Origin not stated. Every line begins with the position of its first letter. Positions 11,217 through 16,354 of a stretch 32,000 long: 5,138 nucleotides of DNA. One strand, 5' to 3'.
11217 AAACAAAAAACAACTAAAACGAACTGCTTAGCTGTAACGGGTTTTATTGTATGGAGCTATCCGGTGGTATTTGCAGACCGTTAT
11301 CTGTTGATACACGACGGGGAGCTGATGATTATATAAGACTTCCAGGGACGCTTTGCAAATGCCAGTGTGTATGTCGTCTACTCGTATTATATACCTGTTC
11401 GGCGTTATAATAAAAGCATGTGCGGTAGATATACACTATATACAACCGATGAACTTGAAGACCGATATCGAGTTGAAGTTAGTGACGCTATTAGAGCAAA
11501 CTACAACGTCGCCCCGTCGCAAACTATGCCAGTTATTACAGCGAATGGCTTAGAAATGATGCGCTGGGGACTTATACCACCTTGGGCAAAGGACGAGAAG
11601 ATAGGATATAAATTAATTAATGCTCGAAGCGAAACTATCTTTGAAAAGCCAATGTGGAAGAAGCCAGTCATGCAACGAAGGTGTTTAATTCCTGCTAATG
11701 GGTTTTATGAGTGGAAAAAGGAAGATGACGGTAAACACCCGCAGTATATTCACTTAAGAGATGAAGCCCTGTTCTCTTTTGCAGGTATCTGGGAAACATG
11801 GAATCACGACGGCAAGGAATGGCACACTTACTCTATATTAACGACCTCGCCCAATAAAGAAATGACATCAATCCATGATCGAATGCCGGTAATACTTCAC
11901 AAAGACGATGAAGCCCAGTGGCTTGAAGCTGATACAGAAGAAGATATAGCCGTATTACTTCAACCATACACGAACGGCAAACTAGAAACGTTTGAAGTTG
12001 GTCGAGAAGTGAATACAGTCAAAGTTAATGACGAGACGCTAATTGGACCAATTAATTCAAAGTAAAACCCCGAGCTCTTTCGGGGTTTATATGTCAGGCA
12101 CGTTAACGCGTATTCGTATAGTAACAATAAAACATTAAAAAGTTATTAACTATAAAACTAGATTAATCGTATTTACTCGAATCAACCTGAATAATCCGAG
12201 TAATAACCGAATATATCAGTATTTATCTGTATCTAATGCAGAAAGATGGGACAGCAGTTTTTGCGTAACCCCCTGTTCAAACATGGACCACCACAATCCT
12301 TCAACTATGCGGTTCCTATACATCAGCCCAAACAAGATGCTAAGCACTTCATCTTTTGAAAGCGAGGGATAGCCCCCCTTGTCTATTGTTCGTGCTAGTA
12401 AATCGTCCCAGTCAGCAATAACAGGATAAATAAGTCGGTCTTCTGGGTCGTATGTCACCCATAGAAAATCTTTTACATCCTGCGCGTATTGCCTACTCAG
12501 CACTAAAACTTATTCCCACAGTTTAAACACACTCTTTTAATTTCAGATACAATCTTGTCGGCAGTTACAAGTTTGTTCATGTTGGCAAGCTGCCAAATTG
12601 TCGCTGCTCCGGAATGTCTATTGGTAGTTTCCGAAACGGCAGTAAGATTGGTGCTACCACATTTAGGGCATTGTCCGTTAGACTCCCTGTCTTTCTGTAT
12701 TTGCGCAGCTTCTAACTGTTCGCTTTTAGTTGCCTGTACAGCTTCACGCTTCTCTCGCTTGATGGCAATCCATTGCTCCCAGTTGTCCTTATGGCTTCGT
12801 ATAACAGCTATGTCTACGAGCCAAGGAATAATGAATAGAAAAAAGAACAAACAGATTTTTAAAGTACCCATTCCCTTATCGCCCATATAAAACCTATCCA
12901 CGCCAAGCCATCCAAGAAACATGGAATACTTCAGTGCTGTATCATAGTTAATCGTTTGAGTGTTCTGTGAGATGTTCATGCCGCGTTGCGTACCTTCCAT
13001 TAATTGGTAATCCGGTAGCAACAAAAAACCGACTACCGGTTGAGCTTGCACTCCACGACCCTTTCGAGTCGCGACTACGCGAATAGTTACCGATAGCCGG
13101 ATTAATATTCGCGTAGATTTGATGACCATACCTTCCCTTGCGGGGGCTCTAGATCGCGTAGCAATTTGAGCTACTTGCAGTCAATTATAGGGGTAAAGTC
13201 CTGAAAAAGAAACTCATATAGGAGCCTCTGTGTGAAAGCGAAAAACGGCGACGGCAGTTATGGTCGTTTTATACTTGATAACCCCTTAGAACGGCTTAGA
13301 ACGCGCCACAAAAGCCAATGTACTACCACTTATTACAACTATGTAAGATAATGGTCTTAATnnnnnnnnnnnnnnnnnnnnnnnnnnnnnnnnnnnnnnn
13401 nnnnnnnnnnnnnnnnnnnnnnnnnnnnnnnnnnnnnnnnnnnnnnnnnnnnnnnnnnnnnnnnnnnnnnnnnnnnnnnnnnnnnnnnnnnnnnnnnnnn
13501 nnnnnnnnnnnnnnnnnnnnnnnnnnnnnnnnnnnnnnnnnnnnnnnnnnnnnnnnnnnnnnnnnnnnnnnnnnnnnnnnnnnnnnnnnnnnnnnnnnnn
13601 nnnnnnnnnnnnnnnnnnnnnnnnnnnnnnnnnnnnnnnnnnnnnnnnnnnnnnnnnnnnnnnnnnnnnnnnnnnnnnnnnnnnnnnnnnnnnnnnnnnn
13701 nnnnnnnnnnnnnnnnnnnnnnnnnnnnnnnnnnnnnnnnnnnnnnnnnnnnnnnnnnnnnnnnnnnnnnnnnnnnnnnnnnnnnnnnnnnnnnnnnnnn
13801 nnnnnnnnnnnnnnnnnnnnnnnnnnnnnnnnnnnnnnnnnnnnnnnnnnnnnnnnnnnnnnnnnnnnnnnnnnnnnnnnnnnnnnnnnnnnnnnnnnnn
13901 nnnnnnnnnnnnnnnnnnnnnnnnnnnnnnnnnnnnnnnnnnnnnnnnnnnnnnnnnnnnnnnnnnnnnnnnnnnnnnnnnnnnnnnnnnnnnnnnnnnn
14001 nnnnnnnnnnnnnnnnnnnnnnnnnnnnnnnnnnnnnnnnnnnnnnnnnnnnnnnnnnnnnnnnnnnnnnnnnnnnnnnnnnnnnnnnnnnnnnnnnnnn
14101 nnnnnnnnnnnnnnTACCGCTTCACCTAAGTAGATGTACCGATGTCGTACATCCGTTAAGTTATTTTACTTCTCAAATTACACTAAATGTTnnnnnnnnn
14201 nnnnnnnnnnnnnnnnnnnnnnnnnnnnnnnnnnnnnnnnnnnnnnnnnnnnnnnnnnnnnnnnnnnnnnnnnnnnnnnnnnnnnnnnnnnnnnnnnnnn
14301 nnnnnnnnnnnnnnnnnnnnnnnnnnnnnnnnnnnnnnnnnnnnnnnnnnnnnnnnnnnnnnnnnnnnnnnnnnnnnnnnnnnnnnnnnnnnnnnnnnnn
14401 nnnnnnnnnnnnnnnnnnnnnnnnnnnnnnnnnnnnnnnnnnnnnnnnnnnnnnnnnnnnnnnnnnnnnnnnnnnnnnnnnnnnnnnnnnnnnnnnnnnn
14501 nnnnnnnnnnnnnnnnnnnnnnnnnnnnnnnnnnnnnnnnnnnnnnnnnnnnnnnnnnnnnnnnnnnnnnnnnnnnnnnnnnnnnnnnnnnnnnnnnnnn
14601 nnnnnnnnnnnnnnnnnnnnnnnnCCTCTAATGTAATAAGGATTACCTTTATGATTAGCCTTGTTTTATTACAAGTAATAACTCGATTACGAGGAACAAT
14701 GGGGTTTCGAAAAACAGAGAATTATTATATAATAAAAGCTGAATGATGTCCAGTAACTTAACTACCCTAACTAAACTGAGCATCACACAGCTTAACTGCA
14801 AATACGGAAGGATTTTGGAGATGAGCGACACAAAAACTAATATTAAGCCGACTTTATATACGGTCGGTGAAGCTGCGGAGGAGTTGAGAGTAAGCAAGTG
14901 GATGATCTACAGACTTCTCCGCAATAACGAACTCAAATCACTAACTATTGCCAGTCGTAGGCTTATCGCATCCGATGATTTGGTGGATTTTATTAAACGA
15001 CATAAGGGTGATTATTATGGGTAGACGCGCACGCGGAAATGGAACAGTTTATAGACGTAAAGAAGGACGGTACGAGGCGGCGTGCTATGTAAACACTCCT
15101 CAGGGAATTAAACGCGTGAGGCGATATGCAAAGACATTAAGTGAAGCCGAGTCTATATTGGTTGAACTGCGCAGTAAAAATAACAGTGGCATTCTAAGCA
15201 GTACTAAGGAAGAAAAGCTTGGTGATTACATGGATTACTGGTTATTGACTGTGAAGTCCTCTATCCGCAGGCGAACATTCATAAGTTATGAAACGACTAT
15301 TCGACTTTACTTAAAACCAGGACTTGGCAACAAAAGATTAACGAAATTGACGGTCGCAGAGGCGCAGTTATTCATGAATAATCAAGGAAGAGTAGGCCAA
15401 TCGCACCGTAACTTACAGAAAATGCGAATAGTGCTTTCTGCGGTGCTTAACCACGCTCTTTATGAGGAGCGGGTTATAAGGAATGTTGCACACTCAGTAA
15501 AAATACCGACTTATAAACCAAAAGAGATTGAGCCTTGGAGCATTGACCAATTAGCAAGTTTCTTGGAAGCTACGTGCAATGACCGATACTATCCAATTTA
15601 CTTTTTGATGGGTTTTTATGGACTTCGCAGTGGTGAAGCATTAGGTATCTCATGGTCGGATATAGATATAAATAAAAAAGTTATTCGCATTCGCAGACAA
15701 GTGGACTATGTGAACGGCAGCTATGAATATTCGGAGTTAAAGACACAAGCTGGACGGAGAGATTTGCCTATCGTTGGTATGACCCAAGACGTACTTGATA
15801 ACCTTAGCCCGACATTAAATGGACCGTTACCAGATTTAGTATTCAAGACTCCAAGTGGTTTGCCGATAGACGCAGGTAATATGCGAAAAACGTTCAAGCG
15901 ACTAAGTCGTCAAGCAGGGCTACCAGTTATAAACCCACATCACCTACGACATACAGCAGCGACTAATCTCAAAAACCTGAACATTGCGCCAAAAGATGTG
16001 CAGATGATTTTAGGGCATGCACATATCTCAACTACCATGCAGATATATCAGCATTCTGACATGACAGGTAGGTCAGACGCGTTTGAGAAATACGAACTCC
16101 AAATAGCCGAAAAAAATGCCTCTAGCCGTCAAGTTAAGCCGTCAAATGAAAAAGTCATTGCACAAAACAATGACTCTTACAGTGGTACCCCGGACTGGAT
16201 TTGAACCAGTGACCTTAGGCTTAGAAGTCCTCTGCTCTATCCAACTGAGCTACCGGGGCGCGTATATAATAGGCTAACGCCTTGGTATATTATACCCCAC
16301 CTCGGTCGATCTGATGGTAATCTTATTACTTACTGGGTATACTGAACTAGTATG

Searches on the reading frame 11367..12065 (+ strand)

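Call 54: search_protein_families(library=pfam, proteins=[window:11367-12065:+], max_evalue=0.01)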
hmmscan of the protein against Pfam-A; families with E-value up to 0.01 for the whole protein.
window:11367-12065:+ (232 aa): 1 family
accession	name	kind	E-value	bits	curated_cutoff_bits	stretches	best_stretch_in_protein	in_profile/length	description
PF02586.19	SRAP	-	9.9e-73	244.6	27.1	1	18-218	1-214/214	SOS response associated peptidase (SRAP)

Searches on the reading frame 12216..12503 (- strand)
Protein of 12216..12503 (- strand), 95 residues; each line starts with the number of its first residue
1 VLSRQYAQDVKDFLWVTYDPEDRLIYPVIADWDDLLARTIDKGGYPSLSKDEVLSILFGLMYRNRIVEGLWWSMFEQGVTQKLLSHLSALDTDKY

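Call 54: search_protein_families(library=pfam, proteins=[window:12216-12503:-], max_evalue=0.01)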
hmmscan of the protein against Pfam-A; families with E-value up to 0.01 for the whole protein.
window:12216-12503:- (95 aa): 1 family
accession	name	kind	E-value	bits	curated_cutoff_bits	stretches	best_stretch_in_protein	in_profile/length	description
PF20118.4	DUF6508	-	0.0041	17.4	23.6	1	43-90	79-126/129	Family of unknown function (DUF6508)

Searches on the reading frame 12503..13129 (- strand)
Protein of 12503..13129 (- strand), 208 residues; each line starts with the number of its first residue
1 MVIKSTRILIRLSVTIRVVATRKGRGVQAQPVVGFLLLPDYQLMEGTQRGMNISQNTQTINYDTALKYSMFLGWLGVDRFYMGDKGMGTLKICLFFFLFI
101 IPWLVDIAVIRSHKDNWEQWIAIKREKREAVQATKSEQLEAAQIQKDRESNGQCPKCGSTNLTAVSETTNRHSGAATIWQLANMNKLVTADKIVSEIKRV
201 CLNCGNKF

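Call 54: search_protein_families(library=pfam, proteins=[window:12503-13129:-], max_evalue=0.01)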
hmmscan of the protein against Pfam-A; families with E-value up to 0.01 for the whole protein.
window:12503-13129:- (208 aa): 2 families
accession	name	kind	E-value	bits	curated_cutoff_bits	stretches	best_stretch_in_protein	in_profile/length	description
PF05154.21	TM2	-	6.4e-13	49.1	27.9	1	62-107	5-50/51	TM2 domain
PF16919.11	PknG_rubred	-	0.00046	20.6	28.5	0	188-206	26-44/74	Protein kinase G rubredoxin domain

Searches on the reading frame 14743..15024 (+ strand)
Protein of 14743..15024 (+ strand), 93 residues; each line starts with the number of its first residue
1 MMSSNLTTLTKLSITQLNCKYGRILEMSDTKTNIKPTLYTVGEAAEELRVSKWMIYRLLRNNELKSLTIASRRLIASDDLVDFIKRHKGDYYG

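Call 54: search_protein_families(library=pfam, proteins=[window:14743-15024:+], max_evalue=0.01)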
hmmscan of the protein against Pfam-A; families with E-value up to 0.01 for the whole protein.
window:14743-15024:+ (93 aa): 1 family
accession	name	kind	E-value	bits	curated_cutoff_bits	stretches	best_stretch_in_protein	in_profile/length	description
PF12728.13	HTH_17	-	8.5e-10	39.2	27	1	38-87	1-50/51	Helix-turn-helix domain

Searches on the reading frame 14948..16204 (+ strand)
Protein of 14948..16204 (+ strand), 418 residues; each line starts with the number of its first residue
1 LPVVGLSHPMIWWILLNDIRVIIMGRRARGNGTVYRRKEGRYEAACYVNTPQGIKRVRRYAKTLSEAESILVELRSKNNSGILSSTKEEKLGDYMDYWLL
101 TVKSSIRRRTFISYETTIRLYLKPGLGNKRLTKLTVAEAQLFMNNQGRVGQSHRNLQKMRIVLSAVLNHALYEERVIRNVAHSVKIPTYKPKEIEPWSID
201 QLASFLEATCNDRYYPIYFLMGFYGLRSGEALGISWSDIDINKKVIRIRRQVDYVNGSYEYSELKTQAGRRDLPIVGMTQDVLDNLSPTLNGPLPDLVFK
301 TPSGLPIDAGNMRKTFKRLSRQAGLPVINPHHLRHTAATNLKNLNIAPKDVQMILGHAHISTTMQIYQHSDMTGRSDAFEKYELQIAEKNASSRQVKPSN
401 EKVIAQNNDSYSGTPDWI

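Call 54: search_protein_families(library=pfam, proteins=[window:14948-16204:+], max_evalue=0.01)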
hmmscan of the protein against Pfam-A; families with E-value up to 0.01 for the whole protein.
window:14948-16204:+ (418 aa): 2 families
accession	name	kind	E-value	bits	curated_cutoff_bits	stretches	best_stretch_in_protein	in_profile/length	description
PF00589.27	Phage_integrase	-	6.4e-25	88.3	27.1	1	201-372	10-170/172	Phage integrase family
PF14659.12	Phage_int_SAM_3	-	4.7e-10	40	22.6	1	91-144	2-55/58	Phage integrase, N-terminal SAM-like domain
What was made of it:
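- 14948..16204 (+): Tyrosine integrase (Phage_integrase + SAM-like N domain) of the later island, with an HTH_17 excisionase-like gene at 14743-15024. call 54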
